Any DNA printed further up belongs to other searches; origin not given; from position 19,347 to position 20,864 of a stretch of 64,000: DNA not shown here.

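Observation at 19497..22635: Convergent LeuA/HMGL-like synthase and a permuted LeuD-LeuC fusion (swivel domain first)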

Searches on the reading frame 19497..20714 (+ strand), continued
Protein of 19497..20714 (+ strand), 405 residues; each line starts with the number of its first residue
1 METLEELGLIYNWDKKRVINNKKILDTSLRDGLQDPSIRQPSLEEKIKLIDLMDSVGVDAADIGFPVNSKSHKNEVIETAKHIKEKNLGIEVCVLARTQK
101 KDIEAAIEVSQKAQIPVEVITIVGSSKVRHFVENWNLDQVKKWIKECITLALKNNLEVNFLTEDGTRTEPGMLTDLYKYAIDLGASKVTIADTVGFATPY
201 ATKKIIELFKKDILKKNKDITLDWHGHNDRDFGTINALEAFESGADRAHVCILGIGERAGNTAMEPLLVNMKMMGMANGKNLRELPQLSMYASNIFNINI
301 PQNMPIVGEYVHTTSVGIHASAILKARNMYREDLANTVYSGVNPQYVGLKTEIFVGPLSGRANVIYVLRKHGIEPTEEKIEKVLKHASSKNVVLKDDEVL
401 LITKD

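Call 73: search_protein_families(library=pfam, proteins=[L098:2488-3552:+, L098:3819-5072:+, L098:5288-5722:+, L098:5706-6959:+, L098:13234-13695:+, L098:14998-16182:+, L098:16213-17505:+, L172:1848-2909:+, L120:5532-7940:+, L148:7903-9975:+], max_evalue=0.001)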
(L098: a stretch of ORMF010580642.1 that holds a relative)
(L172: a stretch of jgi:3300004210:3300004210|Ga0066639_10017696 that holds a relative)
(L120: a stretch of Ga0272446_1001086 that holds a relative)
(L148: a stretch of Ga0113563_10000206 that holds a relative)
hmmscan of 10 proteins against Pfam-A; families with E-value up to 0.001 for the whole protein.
L098:2488-3552:+ (354 aa): 1 family
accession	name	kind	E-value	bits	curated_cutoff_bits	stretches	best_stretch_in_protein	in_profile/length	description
PF00180.25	Iso_dh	-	2.7e-96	323.3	27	1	3-343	1-347/348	Isocitrate/isopropylmalate dehydrogenase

L098:3819-5072:+ (417 aa): 1 family
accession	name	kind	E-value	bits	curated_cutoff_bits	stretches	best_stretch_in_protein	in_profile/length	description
PF00330.25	Aconitase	-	1.4e-101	341.3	28.7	2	7-286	1-305/463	Aconitase family (aconitate hydratase)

L098:5288-5722:+ (144 aa): 5 families
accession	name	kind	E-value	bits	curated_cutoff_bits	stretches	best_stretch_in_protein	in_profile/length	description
PF01047.28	MarR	-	1.3e-14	54.3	24.6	1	32-89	1-58/59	MarR family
PF12802.13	MarR_2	-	3e-13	50.1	27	1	30-88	1-60/61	MarR family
PF22381.2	Staph_reg_Sar_Rot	-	1.4e-10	41.6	27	1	27-103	7-83/85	Transcriptional regulator SarA/Rot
PF13412.12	HTH_24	-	5.4e-05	23.1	21.9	1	34-79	3-48/48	Winged helix-turn-helix DNA-binding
PF13463.12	HTH_27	-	5.6e-05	23.8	22.2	1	32-98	1-68/68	Winged helix DNA-binding domain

L098:5706-6959:+ (417 aa): 2 families
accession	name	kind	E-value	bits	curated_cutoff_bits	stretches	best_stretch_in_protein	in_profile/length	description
PF00108.29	Thiolase_N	-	9.8e-60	202.6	26.4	1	32-289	2-258/260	Thiolase, N-terminal domain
PF02803.24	Thiolase_C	-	2.2e-41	140.8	27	1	299-414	2-122/123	Thiolase, C-terminal domain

L098:13234-13695:+ (153 aa): 1 family
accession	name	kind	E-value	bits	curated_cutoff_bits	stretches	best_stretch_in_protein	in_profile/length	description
PF11136.13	DUF2889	-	1.2e-18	68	25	1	28-105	41-117/123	Protein of unknown function (DUF2889)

L098:14998-16182:+ (394 aa): 1 family
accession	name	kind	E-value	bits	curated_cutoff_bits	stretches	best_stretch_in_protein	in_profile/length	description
PF06050.19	HGD-D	-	7.6e-74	249.7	28.4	1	49-389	2-341/342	2-hydroxyglutaryl-CoA dehydratase, D-component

L098:16213-17505:+ (430 aa): 1 family
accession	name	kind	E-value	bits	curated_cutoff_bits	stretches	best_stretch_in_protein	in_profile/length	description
PF06050.19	HGD-D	-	4e-68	230.9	28.4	1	72-422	16-342/342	2-hydroxyglutaryl-CoA dehydratase, D-component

L172:1848-2909:+ (353 aa): 0 families

L120:5532-7940:+ (802 aa): 2 families
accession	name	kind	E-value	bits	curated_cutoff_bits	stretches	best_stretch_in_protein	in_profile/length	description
PF00330.25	Aconitase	-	2.4e-86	291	28.7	1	370-789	13-463/463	Aconitase family (aconitate hydratase)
PF00694.25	Aconitase_C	-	3.5e-09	37.5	22.8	1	239-286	77-124/131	Aconitase C-terminal domain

L148:7903-9975:+ (690 aa): 1 family
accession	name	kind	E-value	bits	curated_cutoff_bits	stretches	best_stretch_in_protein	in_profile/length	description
PF00180.25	Iso_dh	-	2.9e-96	323.2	27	1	338-676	2-346/348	Isocitrate/isopropylmalate dehydrogenase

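Call 81: search_protein_families(library=ncbifam, proteins=[L098:2488-3552:+, L098:9992-11242:+, L098:3819-5072:+], max_evalue=1e-20)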
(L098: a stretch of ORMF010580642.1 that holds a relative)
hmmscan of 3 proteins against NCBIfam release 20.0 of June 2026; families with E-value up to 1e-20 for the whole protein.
L098:2488-3552:+ (354 aa): 16 families
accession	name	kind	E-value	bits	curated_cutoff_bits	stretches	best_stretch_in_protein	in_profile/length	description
NF002898.0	PRK03437.1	equivalog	6e-124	413.8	393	1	3-348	6-345/347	3-isopropylmalate dehydrogenase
TIGR02089.1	TTC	equivalog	5.2e-101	338.1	470.4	1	3-348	5-352/352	tartrate dehydrogenase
NF006048.0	PRK08194.1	equivalog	5.8e-96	321.6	501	1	3-349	5-350/352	tartrate dehydrogenase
TIGR02088.1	LEU3_arch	subfamily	6.9e-87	291.7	409.8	1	4-344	1-323/324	isopropylmalate/isohomocitrate dehydrogenases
NF040626.1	AksF2_Meth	equivalog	2.2e-83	280.3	540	1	1-349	1-331/333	homoisocitrate dehydrogenase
NF040619.1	AksF_Meth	equivalog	3.3e-83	279.6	500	1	1-342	1-341/343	homoisocitrate dehydrogenase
TIGR00169.1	leuB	equivalog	2.3e-76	257.1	353.2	1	3-342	1-343/349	3-isopropylmalate dehydrogenase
NF006673.0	PRK09222.1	equivalog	1.7e-72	244.9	509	1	2-334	5-321/482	NADP-dependent isocitrate dehydrogenase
NF006529.0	PRK08997.1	equivalog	3.1e-69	233.5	510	1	2-345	4-332/335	isocitrate dehydrogenase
TIGR00175.1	mito_nad_idh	equivalog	4.5e-62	210.1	432.4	1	3-347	5-333/334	isocitrate dehydrogenase (NAD(+))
TIGR02924.1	ICDH_alpha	equivalog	3.3e-58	197.9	561.35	1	3-331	2-314/473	isocitrate dehydrogenase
NF040855.1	iso_homocit_dh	equivalog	1.3e-54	185.7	680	1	1-344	1-315/345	isocitrate--homoisocitrate dehydrogenase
NF005036.0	PRK06451.1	equivalog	1.2e-45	156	484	1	5-344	27-404/412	NADP-dependent isocitrate dehydrogenase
TIGR00183.1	prok_nadp_idh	equivalog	2.6e-44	151.7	567.3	1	217-336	280-398/417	isocitrate dehydrogenase (NADP(+))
NF005425.0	PRK07006.1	equivalog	6.1e-43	147.1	490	1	216-333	279-395/416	NADP-dependent isocitrate dehydrogenase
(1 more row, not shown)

L098:9992-11242:+ (416 aa): 13 families
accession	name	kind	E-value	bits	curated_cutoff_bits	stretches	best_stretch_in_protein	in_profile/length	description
NF002085.0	PRK00915.1-2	subfamily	3.9e-62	210.6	517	1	23-412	11-382/504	2-isopropylmalate synthase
TIGR02090.1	LEU1_arch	subfamily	2.1e-56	191.6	484.75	1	30-392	5-346/363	isopropylmalate/citramalate/homocitrate synthases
TIGR02146.1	LysS_fung_arch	equivalog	2.2e-52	178.4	413.55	1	30-389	3-341/344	homocitrate synthase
NF041069.1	IPMS_Sufob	equivalog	1.6e-50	172.5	600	1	30-392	5-348/371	isopropylmalate synthase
NF002086.0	PRK00915.1-3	equivalog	4.3e-50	170.6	532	1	26-413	7-388/516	2-isopropylmalate synthase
TIGR02660.1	nifV_homocitr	equivalog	3.3e-49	168.1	462.9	1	27-401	3-360/365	homocitrate synthase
TIGR00973.1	leuA_bact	equivalog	1.2e-48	165.8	598.7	1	26-412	2-382/494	2-isopropylmalate synthase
NF002088.0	PRK00915.1-5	equivalog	1.7e-48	165.4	697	1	25-412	3-384/514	2-isopropylmalate synthase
NF002087.0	PRK00915.1-4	equivalog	4.9e-43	147.4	729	1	30-406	11-382/516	2-isopropylmalate synthase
TIGR00977.1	citramal_synth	equivalog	1.4e-40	139.1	450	1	28-391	4-363/526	citramalate synthase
NF002084.0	PRK00915.1-1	equivalog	1.2e-39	136.3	748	1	30-332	9-310/523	2-isopropylmalate synthase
NF042434.1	IPMS_Lepto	equivalog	1.3e-32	113.2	500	1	26-393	6-369/374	2-isopropylmalate synthase LeuA2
NF002991.1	PRK03739.1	subfamily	1.2e-23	83.7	455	1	196-380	208-399/550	2-isopropylmalate synthase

L098:3819-5072:+ (417 aa): 18 families
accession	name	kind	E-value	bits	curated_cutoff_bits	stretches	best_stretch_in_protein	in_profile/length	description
TIGR02083.1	LEU2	equivalog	1.4e-194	646.8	610.65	1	3-417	1-417/419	3-isopropylmalate dehydratase large subunit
NF001614.1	PRK00402.1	subfamily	2.3e-186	619.4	385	1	3-417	1-415/415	aconitase/3-isopropylmalate dehydratase large subunit family protein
TIGR01343.1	hacA_fam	subfamily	4e-171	569.2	385.7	1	4-417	1-412/412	homoaconitate hydratase family protein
TIGR02086.1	IPMI_arch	subfamily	5.1e-160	532.7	410.15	1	3-417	1-410/411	3-isopropylmalate dehydratase/homoaconitate hydratase family large subunit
NF040615.1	HacA_Meth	equivalog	1e-146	489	550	1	3-415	1-417/419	homoaconitase large subunit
NF005558.0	PRK07229.1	equivalog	6.2e-101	338.9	612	1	1-417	1-413/647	aconitate hydratase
NF009116.0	PRK12466.1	subfamily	1.2e-90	304.4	531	2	3-286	5-305/472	3-isopropylmalate dehydratase large subunit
TIGR01342.1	acon_putative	hypoth_equivalog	1.3e-87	294.5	719.15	1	4-417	1-410/655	putative aconitate hydratase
NF004016.0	PRK05478.1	subfamily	3.2e-86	289.7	510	2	2-286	3-303/468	3-isopropylmalate dehydratase large subunit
TIGR00170.1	leuC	equivalog_domain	2.7e-74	250.5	560.25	2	1-285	1-301/466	3-isopropylmalate dehydratase large subunit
TIGR00139.1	h_aconitase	equivalog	6.3e-71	239.7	529.9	2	18-242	21-244/709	homoaconitase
NF006690.0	PRK09238.1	equivalog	7e-47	159.9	782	1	245-413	645-811/852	bifunctional aconitate hydratase 2/2-methylisocitrate dehydratase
TIGR01340.1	aconitase_mito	equivalog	1e-45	156.3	825.35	1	84-411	119-470/745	aconitate hydratase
NF008503.0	PRK11413.1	equivalog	3.4e-36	124.5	641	0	113-288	139-315/753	hydratase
TIGR00117.1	acnB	equivalog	1.2e-31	109.3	1287.2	1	243-414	642-810/844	bifunctional aconitate hydratase 2/2-methylisocitrate dehydratase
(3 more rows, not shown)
